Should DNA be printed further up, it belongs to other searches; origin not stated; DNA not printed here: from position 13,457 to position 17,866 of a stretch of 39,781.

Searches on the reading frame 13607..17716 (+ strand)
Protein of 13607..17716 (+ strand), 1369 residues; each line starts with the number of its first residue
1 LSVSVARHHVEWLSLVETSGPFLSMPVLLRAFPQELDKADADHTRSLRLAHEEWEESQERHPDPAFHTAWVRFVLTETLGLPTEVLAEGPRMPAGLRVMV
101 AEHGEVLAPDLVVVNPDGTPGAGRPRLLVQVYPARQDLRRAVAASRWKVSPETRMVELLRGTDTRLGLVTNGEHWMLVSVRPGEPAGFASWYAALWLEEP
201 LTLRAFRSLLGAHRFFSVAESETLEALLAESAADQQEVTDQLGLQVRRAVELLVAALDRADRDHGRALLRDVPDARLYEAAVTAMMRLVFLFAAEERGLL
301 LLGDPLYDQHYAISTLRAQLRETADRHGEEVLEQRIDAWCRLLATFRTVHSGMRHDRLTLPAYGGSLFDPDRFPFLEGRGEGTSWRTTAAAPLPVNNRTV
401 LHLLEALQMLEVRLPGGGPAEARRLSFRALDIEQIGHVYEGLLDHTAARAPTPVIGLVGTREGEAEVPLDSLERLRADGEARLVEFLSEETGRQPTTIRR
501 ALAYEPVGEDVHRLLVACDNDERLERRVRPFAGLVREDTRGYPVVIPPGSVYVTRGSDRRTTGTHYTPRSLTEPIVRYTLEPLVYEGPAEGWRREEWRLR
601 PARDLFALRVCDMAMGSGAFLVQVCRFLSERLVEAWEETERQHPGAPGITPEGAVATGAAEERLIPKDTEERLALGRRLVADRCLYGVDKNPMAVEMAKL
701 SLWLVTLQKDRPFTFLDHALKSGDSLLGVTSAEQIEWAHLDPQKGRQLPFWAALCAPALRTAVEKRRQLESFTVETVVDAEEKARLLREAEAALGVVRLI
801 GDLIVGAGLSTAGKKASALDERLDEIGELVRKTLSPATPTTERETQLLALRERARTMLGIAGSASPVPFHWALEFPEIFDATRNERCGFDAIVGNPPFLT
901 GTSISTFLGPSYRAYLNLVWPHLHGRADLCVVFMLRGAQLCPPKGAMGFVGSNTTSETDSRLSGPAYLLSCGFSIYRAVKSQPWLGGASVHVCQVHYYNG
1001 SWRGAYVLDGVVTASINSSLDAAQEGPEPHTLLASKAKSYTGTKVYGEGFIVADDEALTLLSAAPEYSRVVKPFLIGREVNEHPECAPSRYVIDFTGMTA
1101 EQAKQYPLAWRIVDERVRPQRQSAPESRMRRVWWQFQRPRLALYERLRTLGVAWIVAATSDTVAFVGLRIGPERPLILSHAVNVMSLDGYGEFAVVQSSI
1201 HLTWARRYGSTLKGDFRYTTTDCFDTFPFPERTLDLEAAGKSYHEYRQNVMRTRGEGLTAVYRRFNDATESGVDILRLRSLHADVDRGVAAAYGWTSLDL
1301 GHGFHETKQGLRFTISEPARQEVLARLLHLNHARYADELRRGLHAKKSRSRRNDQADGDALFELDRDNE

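Call 52: search_protein_families(library=padloc, proteins=[window:13607-17716:+], max_evalue=0.00001)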
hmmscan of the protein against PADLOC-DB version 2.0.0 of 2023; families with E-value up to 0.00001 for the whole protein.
window:13607-17716:+ (1369 aa): 24 families
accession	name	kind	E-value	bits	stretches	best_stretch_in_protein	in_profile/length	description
PDLC02643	DrmMI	-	0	1687.6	1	4-1356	5-1334/1347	DrmMI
PDLC03618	REase_MTase_IIG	-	0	1088.8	1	5-1348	3-1329/1429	Type IIG restriction enzyme-methyltransferase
PDLC02638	DrmMI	-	0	1087.4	1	4-948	2-931/935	DrmMI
PDLC02645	DrmMI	-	6.5e-246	816.3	1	8-763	6-729/772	DrmMI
PDLC02644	DrmMI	-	1.8e-198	659.7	1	511-1347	14-879/988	DrmMI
PDLC02642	DrmMI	-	1.2e-154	514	1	5-580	5-570/594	DrmMI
PDLC02646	DrmMI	-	2.6e-139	463.7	1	624-1350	2-768/792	DrmMI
PDLC02639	DrmMI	-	2.3e-111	371.5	2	286-811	1-473/803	DrmMI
PDLC02640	DrmMI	-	8.5e-108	359.4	2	937-1298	540-913/1015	DrmMI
PDLC03622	REase_MTase_IIG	-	3e-67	225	2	155-457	1-306/1524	Type IIG restriction enzyme-methyltransferase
PDLC03599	REase_MTase_IIG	-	2.9e-63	212.1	1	881-1296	462-909/959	Type IIG restriction enzyme-methyltransferase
PDLC03627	REase_MTase_IIG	-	2.5e-58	195.7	1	889-1339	563-1029/1136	Type IIG restriction enzyme-methyltransferase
PDLC02626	DrmD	-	2.1e-38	130.2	1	1182-1349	3-178/276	DrmD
PDLC03620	REase_MTase_IIG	-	1e-20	71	1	603-761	600-764/1378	Type IIG restriction enzyme-methyltransferase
PDLC03598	REase_MTase_IIG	-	3.5e-19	66.2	1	1037-1295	643-887/912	Type IIG restriction enzyme-methyltransferase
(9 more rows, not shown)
